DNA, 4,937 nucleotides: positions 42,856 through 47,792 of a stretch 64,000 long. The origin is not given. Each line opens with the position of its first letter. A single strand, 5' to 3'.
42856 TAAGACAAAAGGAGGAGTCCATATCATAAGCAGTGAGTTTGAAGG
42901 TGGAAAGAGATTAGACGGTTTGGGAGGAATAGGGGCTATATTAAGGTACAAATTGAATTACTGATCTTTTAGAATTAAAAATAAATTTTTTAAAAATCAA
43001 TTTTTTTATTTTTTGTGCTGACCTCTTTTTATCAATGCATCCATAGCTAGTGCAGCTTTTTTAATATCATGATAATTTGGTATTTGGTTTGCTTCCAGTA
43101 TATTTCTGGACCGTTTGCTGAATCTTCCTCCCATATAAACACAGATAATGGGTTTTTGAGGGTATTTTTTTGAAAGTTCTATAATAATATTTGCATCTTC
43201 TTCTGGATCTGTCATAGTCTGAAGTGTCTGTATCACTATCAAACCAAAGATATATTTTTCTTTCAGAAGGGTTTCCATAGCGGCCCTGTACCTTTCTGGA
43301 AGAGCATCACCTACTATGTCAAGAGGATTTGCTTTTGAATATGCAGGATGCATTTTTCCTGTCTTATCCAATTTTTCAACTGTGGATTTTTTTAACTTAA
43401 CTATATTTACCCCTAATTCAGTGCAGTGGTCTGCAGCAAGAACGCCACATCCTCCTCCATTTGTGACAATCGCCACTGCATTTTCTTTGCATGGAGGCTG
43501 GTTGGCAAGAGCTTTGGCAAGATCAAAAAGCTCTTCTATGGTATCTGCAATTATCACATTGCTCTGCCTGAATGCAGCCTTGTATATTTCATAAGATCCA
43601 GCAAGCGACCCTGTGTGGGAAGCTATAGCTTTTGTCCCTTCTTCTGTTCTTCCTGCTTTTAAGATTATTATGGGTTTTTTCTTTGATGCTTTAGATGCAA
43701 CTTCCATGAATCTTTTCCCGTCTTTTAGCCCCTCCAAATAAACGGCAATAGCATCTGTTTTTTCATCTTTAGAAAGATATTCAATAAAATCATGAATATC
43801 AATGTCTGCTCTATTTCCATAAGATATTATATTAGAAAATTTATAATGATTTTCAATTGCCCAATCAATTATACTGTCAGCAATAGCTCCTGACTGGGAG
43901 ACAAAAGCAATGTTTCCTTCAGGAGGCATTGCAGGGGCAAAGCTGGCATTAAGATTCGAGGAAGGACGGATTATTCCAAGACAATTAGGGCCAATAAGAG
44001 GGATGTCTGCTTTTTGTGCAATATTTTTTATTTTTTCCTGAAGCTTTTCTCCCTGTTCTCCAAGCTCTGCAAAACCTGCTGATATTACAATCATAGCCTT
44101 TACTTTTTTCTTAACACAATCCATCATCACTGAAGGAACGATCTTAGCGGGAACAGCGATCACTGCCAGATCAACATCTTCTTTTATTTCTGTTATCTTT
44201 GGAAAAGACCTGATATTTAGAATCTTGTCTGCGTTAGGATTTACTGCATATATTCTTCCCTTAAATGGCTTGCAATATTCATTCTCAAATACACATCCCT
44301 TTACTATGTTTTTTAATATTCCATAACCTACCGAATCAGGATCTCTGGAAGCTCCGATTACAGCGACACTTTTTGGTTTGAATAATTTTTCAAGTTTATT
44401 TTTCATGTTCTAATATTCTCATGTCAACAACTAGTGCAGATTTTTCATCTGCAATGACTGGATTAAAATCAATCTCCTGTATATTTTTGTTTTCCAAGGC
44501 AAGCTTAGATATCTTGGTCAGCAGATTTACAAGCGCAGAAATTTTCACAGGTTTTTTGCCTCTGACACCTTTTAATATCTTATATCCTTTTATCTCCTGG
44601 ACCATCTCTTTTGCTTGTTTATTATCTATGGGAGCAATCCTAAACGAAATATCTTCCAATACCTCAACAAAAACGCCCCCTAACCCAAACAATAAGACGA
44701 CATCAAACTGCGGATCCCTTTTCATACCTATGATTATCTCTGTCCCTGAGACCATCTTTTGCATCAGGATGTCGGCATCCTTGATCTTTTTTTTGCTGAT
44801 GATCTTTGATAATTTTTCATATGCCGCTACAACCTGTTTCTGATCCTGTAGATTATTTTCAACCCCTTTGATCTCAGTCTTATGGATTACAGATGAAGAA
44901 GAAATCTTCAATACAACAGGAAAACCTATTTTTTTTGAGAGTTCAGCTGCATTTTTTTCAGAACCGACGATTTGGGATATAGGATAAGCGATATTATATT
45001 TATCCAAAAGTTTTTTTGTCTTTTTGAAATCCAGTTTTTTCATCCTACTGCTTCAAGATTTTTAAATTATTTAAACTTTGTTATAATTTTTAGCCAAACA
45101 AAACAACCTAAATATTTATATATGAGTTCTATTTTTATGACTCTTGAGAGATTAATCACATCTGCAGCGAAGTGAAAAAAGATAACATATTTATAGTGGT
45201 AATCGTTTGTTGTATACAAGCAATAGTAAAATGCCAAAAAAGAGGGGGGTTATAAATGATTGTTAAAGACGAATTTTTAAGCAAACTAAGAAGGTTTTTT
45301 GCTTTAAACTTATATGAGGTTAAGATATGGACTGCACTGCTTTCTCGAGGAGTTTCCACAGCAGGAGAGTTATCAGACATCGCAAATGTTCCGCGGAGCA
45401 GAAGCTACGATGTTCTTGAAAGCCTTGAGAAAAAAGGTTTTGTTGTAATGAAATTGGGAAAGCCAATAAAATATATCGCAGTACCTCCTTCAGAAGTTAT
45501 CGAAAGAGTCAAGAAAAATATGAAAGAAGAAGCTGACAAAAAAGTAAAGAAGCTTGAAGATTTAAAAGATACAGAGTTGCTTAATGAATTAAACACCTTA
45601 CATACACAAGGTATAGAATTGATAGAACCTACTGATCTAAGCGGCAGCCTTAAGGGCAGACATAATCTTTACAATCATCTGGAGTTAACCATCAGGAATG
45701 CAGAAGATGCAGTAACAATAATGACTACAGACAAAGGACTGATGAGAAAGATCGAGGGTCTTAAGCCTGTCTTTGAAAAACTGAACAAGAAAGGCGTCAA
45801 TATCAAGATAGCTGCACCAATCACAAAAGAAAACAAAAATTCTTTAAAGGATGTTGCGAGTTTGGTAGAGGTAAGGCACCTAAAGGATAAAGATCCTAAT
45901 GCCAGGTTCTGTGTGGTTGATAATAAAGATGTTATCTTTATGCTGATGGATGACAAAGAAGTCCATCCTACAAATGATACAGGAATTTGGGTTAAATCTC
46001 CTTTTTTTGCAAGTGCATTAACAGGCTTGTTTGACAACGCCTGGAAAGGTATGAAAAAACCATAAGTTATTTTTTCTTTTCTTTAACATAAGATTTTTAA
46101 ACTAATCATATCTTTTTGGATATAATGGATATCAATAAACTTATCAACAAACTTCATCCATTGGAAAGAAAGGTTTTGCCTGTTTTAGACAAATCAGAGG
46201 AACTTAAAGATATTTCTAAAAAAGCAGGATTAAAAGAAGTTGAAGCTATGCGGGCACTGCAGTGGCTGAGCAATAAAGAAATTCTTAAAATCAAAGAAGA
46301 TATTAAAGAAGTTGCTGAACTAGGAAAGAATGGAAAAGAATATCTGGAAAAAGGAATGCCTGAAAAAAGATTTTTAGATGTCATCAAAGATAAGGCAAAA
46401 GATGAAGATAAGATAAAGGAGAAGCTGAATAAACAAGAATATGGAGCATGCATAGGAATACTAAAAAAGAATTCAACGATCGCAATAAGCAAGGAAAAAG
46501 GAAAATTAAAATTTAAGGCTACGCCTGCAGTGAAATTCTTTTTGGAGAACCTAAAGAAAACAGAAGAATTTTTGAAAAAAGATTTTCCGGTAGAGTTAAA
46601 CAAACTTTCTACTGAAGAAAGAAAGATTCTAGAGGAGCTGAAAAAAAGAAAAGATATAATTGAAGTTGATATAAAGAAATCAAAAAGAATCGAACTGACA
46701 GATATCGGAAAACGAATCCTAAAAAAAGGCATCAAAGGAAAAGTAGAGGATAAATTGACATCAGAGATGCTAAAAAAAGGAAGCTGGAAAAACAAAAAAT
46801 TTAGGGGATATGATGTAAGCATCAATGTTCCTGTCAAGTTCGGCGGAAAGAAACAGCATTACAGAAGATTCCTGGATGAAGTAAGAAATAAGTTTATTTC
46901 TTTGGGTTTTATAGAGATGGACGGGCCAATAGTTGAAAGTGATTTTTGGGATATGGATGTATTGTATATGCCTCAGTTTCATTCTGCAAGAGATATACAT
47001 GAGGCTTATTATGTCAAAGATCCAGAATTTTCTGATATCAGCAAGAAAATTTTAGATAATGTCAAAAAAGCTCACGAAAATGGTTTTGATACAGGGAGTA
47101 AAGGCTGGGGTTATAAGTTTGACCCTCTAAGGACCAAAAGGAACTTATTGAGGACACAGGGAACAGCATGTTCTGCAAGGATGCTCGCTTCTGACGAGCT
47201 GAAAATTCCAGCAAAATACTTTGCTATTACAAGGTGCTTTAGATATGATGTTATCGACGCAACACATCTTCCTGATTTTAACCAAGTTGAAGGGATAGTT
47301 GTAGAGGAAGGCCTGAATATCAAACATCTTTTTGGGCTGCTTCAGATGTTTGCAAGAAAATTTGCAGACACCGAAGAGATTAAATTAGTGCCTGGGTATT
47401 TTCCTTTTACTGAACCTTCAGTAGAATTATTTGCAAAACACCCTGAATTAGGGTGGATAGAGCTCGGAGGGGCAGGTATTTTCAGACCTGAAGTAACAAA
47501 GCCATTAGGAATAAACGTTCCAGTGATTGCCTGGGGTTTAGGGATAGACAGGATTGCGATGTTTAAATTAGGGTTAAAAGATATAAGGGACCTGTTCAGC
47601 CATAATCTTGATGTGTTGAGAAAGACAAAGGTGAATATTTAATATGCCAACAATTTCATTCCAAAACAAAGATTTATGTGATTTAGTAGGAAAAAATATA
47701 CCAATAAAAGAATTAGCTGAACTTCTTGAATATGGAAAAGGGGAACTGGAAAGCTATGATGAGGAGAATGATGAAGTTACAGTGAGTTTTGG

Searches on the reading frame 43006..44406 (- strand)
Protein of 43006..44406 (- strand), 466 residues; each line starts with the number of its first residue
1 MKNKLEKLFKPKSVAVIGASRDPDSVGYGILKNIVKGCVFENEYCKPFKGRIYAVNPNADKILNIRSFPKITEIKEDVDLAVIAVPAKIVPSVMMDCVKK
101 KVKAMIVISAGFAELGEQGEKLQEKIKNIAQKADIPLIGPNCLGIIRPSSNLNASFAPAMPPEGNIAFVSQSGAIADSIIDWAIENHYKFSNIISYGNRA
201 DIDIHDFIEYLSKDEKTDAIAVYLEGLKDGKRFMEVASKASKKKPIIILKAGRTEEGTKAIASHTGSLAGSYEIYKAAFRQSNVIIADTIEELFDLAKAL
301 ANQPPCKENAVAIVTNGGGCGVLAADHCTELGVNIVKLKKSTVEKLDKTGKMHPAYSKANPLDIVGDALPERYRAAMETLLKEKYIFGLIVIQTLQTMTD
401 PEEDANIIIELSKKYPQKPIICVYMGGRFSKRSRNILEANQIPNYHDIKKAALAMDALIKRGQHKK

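Call 20: search_protein_families(library=pfam, proteins=[window:43006-44406:-])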
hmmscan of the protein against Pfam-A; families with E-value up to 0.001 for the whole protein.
window:43006-44406:- (466 aa): 4 families
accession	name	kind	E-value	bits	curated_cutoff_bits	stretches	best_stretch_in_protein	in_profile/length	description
PF13607.11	Succ_CoA_lig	-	5.6e-57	191.8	27.4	1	163-300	1-138/138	Succinyl-CoA ligase like flavodoxin domain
PF13380.12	CoA_binding_2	-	5.7e-22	78.8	22.8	1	12-146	1-114/116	CoA binding domain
PF02629.25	CoA_binding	-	1.9e-10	41.8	22.3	1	38-111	21-97/97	CoA binding domain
PF19045.5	Ligase_CoA_2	-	2.1e-07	31.6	23.7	1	311-428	1-120/162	Ligase-CoA domain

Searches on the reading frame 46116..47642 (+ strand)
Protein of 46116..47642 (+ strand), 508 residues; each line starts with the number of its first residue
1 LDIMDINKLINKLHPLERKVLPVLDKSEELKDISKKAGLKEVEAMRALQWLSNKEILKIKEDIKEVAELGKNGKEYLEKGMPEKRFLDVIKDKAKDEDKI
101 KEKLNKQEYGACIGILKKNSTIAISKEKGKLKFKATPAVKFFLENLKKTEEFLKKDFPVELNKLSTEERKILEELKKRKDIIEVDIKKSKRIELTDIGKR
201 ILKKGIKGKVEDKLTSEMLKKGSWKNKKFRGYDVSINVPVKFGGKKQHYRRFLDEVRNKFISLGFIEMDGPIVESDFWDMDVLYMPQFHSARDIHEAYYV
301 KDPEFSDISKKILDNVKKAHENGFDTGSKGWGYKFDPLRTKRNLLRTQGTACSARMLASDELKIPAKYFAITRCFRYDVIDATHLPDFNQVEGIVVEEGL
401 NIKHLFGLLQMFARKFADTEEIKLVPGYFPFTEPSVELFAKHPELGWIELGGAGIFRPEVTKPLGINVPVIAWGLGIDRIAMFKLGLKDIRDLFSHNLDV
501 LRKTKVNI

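Call 20: search_protein_families(library=pfam, proteins=[window:46116-47642:+])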
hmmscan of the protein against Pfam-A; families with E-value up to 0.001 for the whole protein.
window:46116-47642:+ (508 aa): 2 families
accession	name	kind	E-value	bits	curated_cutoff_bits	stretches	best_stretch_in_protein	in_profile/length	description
PF01409.25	tRNA-synt_2d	-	2.2e-80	270.1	19.8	1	232-503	2-245/246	tRNA synthetases class II core domain (F)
PF00152.25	tRNA-synt_2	-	4.1e-06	26.5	25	0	367-392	93-118/308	tRNA synthetases class II (D, K and N)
